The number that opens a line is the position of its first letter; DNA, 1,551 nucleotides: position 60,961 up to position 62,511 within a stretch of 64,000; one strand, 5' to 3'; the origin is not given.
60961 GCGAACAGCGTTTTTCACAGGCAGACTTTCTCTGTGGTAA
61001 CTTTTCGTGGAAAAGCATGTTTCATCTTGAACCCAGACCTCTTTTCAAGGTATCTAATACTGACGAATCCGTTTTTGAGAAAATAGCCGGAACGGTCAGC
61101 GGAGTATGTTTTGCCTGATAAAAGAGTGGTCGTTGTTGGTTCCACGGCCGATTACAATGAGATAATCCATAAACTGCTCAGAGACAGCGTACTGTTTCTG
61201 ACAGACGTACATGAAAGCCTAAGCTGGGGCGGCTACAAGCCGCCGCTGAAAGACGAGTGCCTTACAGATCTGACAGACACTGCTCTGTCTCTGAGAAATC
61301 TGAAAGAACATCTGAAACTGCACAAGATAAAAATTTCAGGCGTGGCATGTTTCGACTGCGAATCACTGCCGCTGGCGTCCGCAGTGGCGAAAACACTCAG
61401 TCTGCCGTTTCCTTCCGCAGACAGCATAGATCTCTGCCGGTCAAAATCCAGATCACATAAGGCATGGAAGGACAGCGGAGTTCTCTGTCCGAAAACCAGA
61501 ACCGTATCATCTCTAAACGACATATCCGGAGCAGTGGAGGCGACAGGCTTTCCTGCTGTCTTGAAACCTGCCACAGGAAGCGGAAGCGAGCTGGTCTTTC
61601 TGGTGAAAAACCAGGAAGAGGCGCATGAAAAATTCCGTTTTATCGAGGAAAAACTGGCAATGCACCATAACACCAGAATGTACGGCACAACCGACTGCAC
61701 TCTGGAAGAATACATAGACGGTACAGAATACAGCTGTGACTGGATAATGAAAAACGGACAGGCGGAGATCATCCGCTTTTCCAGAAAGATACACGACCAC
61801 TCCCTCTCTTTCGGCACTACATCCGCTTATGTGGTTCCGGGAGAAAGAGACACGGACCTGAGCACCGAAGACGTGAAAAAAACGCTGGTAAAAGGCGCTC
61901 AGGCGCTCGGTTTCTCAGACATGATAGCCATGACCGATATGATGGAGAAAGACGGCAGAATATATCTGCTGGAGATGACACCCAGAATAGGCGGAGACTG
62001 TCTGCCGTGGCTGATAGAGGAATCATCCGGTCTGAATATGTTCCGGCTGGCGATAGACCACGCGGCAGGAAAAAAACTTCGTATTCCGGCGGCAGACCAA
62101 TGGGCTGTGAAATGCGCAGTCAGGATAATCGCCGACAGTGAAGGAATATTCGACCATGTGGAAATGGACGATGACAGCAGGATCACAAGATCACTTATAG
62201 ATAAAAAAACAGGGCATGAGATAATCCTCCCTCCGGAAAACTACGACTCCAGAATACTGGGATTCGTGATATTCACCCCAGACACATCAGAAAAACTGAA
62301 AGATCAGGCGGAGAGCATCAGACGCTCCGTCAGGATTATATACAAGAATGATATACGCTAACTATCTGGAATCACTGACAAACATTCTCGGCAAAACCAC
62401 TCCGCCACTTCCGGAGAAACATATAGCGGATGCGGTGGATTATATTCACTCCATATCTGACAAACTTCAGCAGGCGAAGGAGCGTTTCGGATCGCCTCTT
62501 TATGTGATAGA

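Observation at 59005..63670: TetR-gated four-gene cluster: AdoMetDC-like proenzyme, FemAB/CelD-like transferase, ATP-grasp ligase and fold-III PLP decarboxylase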

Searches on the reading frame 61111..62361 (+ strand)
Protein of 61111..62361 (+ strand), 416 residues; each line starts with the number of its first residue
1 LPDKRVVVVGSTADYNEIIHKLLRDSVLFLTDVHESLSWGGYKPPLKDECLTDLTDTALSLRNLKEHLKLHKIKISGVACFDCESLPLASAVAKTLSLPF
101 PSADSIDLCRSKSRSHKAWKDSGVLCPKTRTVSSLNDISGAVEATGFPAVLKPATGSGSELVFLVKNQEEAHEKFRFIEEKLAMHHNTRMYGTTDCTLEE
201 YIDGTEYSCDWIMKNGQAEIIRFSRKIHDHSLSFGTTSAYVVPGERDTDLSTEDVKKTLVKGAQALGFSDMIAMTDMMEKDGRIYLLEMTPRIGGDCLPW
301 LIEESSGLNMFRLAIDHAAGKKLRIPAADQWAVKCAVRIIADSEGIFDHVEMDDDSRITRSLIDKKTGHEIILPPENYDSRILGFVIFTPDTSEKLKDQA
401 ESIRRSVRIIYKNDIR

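Call 4: search_protein_families(library=pfam, proteins=[window:61111-62361:+], max_evalue=0.01)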
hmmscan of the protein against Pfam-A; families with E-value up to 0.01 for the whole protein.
window:61111-62361:+ (416 aa): 8 families
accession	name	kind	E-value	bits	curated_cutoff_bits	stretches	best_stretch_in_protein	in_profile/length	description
PF13535.11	ATP-grasp_4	-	1.3e-16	61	27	1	146-298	2-158/160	ATP-grasp domain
PF02655.19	ATP-grasp_3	-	2.2e-10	41.3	23.2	1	109-295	1-159/160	ATP-grasp domain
PF02786.22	CPSase_L_D2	-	6.6e-07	29.5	19.8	1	115-324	5-209/211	Carbamoyl-phosphate synthase L chain, ATP binding domain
PF18603.7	LAL_C2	-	0.00029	21.5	29.4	1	340-411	4-77/78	L-amino acid ligase C-terminal domain 2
PF07478.18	Dala_Dala_lig_C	-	0.00029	20.8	24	1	140-290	30-173/204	D-ala D-ala ligase C-terminus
PF15632.11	ATPgrasp_Ter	-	0.00058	20.1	29.1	1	197-322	6-112/131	ATP-grasp in the biosynthetic pathway with Ter operon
PF01071.24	GARS_A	-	0.002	18.4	27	1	111-224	2-111/194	Phosphoribosylglycinamide synthetase, ATP-grasp (A) domain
PF02222.28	ATP-grasp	-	0.0087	16.2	27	0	120-292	4-162/179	ATP-grasp domain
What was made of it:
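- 61111..62361 (+): ATP-grasp ligase of the L-amino-acid-ligase type (alternative start at 61126). ATP-grasp_4 1.3e-16, LAL_C2 weak (call 4).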

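Call 5: search_protein_families(library=ncbifam, proteins=[window:61111-62361:+], max_evalue=0.01)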
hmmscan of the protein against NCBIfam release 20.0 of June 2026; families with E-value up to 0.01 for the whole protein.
window:61111-62361:+ (416 aa): 39 families (the best 25 are shown)
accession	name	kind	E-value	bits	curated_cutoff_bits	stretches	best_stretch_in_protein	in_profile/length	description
NF002563.0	PRK02186.1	subfamily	2.3e-32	112.2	625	1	88-414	84-399/890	argininosuccinate lyase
NF009404.0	PRK12767.1-3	equivalog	2.7e-15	56.1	316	1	100-322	100-310/344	carbamoyl phosphate synthase-like protein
NF005543.0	PRK07206.1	subfamily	1.1e-12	47.3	302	1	86-355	82-354/416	hypothetical protein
NF009402.0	PRK12767.1-1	equivalog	3.9e-11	42.3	218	1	100-295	104-278/329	carbamoyl phosphate synthase-like protein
NF053745.1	AAntcapLigBacD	equivalog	5.9e-11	41.4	850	1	87-222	113-246/471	alanine--anticapsin ligase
TIGR00768.1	rimK_fam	subfamily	1.2e-10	41.3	143.4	1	102-181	78-157/276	RimK family alpha-L-glutamate ligase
NF002378.0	PRK01372.1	subfamily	4e-10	38.9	243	1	108-289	97-267/305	D-alanine--D-alanine ligase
NF005525.0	PRK07178.1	equivalog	7.7e-09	34.7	768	1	96-329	99-325/471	acetyl-CoA carboxylase biotin carboxylase subunit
NF006406.0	PRK08654.1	equivalog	7.8e-09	34.6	739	1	85-333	88-334/499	acetyl-CoA carboxylase biotin carboxylase subunit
TIGR02144.1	LysX_arch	equivalog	7.9e-09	35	275.6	1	102-175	78-151/281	lysine biosynthesis protein LysX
TIGR01369.1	CPSaseII_lrg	equivalog_domain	8e-09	33.7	1027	1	102-325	660-871/1052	carbamoyl-phosphate synthase (glutamine-hydrolyzing) large subunit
NF003671.0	PRK05294.1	equivalog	3e-08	31.7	599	1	102-327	657-870/1058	carbamoyl-phosphate synthase large subunit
TIGR00514.1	accC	equivalog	4.7e-08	32.3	626.5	1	98-335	102-337/449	acetyl-CoA carboxylase biotin carboxylase subunit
NF004085.0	PRK05586.1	equivalog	5.8e-08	32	723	1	101-329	105-327/448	acetyl-CoA carboxylase biotin carboxylase subunit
NF006286.0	PRK08462.1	equivalog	1.4e-07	30.8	740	1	100-325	106-325/445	acetyl-CoA carboxylase biotin carboxylase subunit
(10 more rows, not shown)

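Call 23: search_solved_structures(query=window:61111-62358:+, max_evalue=0.01, show_alignments=1)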
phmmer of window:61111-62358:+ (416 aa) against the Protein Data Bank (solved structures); distinct sequences matched with E-value up to 0.01: 26.
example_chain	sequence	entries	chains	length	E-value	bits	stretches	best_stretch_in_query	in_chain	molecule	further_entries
3vot_A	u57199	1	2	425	9e-22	80.7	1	76-413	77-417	L-amino acid ligase, BL00235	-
4dim_A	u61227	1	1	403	3.1e-20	75.6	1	69-412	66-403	Phosphoribosylglycinamide synthetase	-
3wo1_A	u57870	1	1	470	4.6e-10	42.1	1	87-325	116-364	Alanine-anticapsin ligase BacD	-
3wnz_A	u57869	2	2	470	7.9e-10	41.3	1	87-325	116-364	Alanine-anticapsin ligase BacD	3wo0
3vmm_A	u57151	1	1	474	7.9e-10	41.3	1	87-325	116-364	Alanine-anticapsin ligase BacD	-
1ulz_A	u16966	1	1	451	7.6e-09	38.1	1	101-336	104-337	pyruvate carboxylase n-terminal domain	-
7kbl_A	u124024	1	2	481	1.8e-08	36.8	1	101-329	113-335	2-oxoglutarate carboxylase small subunit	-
7kct_A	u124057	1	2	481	1.8e-08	36.8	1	101-329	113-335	2-oxoglutarate carboxylase small subunit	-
7kc7_A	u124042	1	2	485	2.6e-08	36.3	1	101-329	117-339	2-oxoglutarate carboxylase small subunit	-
3r23_A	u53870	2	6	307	2.6e-07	33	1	93-294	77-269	D-alanine--D-alanine ligase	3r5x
1bxr_A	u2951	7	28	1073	1e-05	27.7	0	86-324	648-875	CARBAMOYL-PHOSPHATE SYNTHASE | CARBAMOYL PHOSPHATE SYNTHETASE: LARGE SUBUNIT | CARBAMOYL PHOSPHATE SYNTHETASE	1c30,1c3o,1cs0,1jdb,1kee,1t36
1ce8_A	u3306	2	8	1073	1e-05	27.7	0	86-324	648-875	PROTEIN (CARBAMOYL-PHOSPHATE SYNTHASE) | carbamoyl phosphate synthetase large chain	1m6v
8evy_B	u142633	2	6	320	1.2e-05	27.5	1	107-313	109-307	D-alanine--D-alanine ligase B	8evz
1a9x_A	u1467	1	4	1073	0.00013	24.1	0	101-319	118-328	CARBAMOYL PHOSPHATE SYNTHETASE (LARGE CHAIN)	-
4wd3_A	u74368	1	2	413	0.00037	22.6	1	120-315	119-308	L-amino acid ligase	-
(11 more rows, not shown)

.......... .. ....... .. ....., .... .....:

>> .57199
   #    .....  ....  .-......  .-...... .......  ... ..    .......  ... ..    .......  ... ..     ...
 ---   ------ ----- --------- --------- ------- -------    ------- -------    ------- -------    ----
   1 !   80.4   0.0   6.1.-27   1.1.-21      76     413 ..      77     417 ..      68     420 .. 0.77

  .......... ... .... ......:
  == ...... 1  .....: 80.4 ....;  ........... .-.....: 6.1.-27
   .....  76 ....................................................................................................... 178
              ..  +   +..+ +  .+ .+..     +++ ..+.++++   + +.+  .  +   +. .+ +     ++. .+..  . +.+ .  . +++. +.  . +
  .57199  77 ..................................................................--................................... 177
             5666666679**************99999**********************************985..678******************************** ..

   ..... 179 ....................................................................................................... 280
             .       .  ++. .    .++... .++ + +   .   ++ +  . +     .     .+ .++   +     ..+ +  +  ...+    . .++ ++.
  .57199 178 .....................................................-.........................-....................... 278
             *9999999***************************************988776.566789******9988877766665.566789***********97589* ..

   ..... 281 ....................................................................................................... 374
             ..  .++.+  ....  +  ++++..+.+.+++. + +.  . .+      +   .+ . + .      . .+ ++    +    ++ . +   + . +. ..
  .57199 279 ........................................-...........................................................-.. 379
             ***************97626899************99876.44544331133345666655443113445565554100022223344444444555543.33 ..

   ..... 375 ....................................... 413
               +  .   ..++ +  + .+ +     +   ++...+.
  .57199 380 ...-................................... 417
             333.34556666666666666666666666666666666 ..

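Call 42: search_protein_families(library=padloc, proteins=[window:61111-62361:+], max_evalue=0.01)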
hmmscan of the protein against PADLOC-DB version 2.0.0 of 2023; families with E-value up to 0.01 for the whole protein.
window:61111-62361:+ (416 aa): 0 families

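Call 73: search_solved_structures(query=A4, max_evalue=0.00001, show_alignments=0)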
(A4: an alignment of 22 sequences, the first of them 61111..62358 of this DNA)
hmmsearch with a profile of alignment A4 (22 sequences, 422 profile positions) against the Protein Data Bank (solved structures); distinct sequences matched with E-value up to 0.00001: 31.
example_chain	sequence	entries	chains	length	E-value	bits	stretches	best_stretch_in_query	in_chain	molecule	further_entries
4dim_A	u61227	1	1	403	1.1e-30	109.8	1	64-419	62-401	Phosphoribosylglycinamide synthetase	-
3vot_A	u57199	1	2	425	1.4e-30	109.5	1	76-421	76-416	L-amino acid ligase, BL00235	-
3wo1_A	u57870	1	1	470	7.4e-16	61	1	91-323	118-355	Alanine-anticapsin ligase BacD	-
3wnz_A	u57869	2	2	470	1.5e-15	59.9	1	91-323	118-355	Alanine-anticapsin ligase BacD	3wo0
3vmm_A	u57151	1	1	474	1.5e-15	59.9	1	91-323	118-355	Alanine-anticapsin ligase BacD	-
4wd3_A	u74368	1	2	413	1.5e-12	50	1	96-381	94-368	L-amino acid ligase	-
2yrw_A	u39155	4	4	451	3.1e-11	45.7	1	93-347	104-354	Phosphoribosylglycinamide synthetase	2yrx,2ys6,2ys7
3ouu_A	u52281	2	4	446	6.7e-11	44.6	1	98-350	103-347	Biotin carboxylase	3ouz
8evy_B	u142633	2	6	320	1.3e-10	43.6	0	108-156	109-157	D-alanine--D-alanine ligase B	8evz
1ulz_A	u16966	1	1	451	3.3e-10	42.3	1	103-336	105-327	pyruvate carboxylase n-terminal domain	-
3r23_A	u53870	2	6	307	3.6e-09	38.9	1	97-300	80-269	D-alanine--D-alanine ligase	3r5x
30vh_A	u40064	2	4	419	9.9e-09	37.5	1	88-361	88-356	L-amino acid ligase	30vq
1bxr_A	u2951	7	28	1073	1.7e-08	36.7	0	102-299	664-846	CARBAMOYL-PHOSPHATE SYNTHASE | CARBAMOYL PHOSPHATE SYNTHETASE: LARGE SUBUNIT | CARBAMOYL PHOSPHATE SYNTHETASE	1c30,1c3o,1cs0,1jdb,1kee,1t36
1ce8_A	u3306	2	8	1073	1.7e-08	36.7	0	102-299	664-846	PROTEIN (CARBAMOYL-PHOSPHATE SYNTHASE) | carbamoyl phosphate synthetase large chain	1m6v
7kct_A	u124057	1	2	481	3.7e-08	35.6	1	103-334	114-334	2-oxoglutarate carboxylase small subunit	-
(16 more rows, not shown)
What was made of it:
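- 61111..62361 (+): Best PDB matches by profile are 4DIM and the L-amino acid ligase BL00235 (1e-30), then BacD (calls 23, 73).
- On L-amino acid ligases (ATP-grasp): The best PDB matches are BL00235, 4DIM and BacD (calls 23, 73).
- The ATP-grasp groups with free-amino-acid ligases rather than with Ddl or Mur-type enzymes (call 73).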

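Call 76: find_homologous_proteins(query=A4, max_evalue=1e-10)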
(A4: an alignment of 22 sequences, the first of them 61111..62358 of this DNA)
Query A4 (22 sequences) (416 aa, profile of the alignment): 1146 proteins with E <= 1e-10 among 8000 candidates; the best 120 are listed.
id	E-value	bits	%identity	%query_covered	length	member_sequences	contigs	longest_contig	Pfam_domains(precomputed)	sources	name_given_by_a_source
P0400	1.0e-188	645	35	96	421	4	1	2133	PF13535.12,PF02655.20,PF18603.8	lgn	-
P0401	4.6e-188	643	33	96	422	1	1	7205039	PF13535.12,PF02655.20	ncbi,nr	ncbi:MAG: ATP-grasp domain-containing protein [Desulfobacterales bacterium]|nr:MAG: ATP-grasp domain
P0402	7.0e-188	643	35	97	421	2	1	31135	PF13535.12,PF02655.20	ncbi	ncbi:MAG: ATP-grasp domain-containing protein [Desulfobacterales bacterium]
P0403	2.8e-187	641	35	96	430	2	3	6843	PF13535.12,PF02655.20,PF18603.8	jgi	jgi:biotin carboxylase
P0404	6.3e-187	639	35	96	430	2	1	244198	PF13535.12,PF02655.20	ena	-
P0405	1.1e-186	639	34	97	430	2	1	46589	PF13535.12,PF02655.20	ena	-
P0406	1.8e-186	638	34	96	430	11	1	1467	PF13535.12,PF02655.20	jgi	-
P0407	2.3e-186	638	34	96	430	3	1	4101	PF13535.12,PF02655.20,PF18603.8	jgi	jgi:biotin carboxylase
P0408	1.2e-185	635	33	96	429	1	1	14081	PF13535.12,PF02655.20,PF18603.8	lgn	-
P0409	1.7e-185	635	34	96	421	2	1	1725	PF13535.12,PF02655.20,PF18603.8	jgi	-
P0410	1.9e-185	635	34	96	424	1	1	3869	PF13535.12,PF02655.20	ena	-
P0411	2.2e-185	634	34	96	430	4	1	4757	PF13535.12,PF02655.20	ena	-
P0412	2.4e-185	634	33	96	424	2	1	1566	PF13535.12,PF02655.20,PF18603.8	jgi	jgi:biotin carboxylase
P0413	4.0e-185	633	33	96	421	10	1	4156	PF13535.12,PF02655.20,PF18603.8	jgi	jgi:biotin carboxylase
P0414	4.5e-185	633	32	96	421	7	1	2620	PF13535.12,PF08443.17,PF02655.20,PF18603.8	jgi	-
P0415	1.2e-184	632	32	96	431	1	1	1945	PF13535.12,PF02655.20,PF18603.8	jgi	jgi:biotin carboxylase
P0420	2.9e-184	631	33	96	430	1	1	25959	PF13535.12,PF02655.20,PF18603.8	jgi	jgi:biotin carboxylase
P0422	1.2e-183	629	34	97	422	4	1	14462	PF13535.12,PF02655.20,PF18603.8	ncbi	ncbi:MAG: ATP-grasp domain-containing protein [Desulfobacterales bacterium]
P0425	2.3e-183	628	33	96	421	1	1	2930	PF13535.12,PF02655.20,PF18603.8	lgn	-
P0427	4.3e-183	627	34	96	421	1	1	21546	PF13535.12,PF02655.20,PF18603.8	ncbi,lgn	-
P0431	1.3e-182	625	33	96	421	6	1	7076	PF13535.12,PF02655.20,PF18603.8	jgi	-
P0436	2.7e-182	624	33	96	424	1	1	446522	PF13535.12,PF18603.8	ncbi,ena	-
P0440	1.4e-181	622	33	96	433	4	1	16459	PF13535.12,PF02655.20,PF18603.8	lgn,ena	-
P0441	2.2e-181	621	34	96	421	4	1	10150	PF13535.12,PF02655.20,PF18603.8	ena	-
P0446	4.1e-181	620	33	96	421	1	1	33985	PF13535.12,PF02655.20,PF18603.8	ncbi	-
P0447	4.7e-181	620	33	97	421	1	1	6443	PF13535.12,PF02655.20,PF18603.8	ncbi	ncbi:MAG: ATP-grasp domain-containing protein [Candidatus Hodarchaeota archaeon]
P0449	9.4e-181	619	34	95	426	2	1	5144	PF13535.12,PF02655.20,PF18603.8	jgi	-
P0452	1.4e-180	619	34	96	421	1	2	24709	PF13535.12,PF02655.20,PF18603.8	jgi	jgi:biotin carboxylase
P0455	3.7e-180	617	34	96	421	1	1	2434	PF13535.12,PF02655.20,PF18603.8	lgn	-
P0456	4.5e-180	617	34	96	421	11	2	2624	PF13535.12,PF02655.20,PF18603.8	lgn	-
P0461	6.9e-180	616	34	97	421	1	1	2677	PF13535.12,PF02655.20,PF18603.8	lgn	-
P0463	1.1e-179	616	34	97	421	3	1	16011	PF13535.12,PF02655.20,PF18603.8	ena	-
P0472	5.9e-179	613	33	97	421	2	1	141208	PF13535.12,PF02655.20,PF18603.8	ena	-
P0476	1.6e-178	612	34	96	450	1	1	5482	PF13535.12,PF02655.20,PF18603.8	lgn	-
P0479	2.5e-178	611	36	96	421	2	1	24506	PF13535.12,PF02655.20,PF18603.8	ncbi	-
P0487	3.9e-177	607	36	96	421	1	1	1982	PF13535.12,PF02655.20,PF18603.8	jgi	jgi:biotin carboxylase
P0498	2.0e-176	605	33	95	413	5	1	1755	PF13535.12,PF02655.20,PF18603.8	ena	-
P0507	5.6e-176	603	34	100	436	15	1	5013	PF13535.12,PF08443.17,PF02655.20,PF18603.8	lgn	-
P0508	6.8e-176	603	37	96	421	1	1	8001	PF13535.12,PF02655.20,PF18603.8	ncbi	-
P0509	8.7e-176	603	34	95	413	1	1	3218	PF13535.12,PF02655.20,PF18603.8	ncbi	-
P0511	1.6e-175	602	35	96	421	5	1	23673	PF13535.12,PF02655.20,PF18603.8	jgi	jgi:biotin carboxylase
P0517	4.3e-175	600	36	97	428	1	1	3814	PF13535.12,PF02655.20,PF18603.8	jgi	-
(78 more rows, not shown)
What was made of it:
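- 61111..62361 (+): Many orthologs carry PF18603 (call 76).
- On L-amino acid ligases (ATP-grasp): LAL_C2 scores 21.5 against a cutoff of 29.4 in the window protein (call 4), but PF18603 is recorded for many orthologs (call 76).
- ATP-grasp is closest to L-amino acid ligases (calls 23, 73, 76).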
